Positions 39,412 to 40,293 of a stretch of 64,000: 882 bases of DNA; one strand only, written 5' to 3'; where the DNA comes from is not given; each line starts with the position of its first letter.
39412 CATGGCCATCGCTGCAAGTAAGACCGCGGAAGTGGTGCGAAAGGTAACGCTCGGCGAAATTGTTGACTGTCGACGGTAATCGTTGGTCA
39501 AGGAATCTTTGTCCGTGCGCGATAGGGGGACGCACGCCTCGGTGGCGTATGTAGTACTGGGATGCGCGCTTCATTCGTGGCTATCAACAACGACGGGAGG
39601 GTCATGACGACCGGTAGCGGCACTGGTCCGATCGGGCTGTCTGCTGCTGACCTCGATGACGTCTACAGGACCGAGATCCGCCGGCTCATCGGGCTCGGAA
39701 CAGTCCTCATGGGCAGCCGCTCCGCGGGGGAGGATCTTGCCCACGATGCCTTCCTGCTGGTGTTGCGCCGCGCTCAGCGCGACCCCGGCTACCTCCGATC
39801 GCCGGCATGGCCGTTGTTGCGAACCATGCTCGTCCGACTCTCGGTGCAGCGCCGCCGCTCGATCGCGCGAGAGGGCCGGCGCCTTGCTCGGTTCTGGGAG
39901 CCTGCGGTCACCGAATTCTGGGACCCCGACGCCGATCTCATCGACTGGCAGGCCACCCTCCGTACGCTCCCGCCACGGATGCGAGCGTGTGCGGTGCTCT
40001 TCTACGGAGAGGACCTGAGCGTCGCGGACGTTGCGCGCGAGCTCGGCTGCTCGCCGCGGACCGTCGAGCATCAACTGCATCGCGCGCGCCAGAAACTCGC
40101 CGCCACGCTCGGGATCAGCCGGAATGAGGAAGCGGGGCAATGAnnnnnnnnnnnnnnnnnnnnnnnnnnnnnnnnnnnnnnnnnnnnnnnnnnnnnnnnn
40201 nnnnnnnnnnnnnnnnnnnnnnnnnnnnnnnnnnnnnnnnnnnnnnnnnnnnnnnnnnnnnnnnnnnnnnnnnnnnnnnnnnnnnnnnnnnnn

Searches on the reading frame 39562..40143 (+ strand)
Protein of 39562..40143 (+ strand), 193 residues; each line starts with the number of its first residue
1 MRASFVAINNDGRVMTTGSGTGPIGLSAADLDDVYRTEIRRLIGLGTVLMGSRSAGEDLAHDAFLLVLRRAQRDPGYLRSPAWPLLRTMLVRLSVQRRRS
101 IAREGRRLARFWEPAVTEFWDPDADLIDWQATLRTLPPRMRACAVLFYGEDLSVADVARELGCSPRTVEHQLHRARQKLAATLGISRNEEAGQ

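Call 48: search_protein_families(library=pfam, proteins=[window:39562-40143:+], max_evalue=0.0001)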
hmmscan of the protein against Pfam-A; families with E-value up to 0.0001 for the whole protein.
window:39562-40143:+ (193 aa): 5 families
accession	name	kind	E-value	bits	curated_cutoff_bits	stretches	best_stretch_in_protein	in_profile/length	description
PF08281.18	Sigma70_r4_2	-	5.5e-15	55.2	25.7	1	130-179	5-54/54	Sigma-70, region 4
PF04545.22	Sigma70_r4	-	1.3e-08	34.7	24.1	1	133-179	2-48/50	Sigma-70, region 4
PF13384.12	HTH_23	-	1.7e-08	34.4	24.6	1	139-176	5-42/50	Homeodomain-like domain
PF07638.17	Sigma70_ECF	-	1e-05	26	21.1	1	59-182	52-182/185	ECF sigma factor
PF13936.12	HTH_38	-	5.3e-05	23.3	27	0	149-174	18-43/44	Helix-turn-helix domain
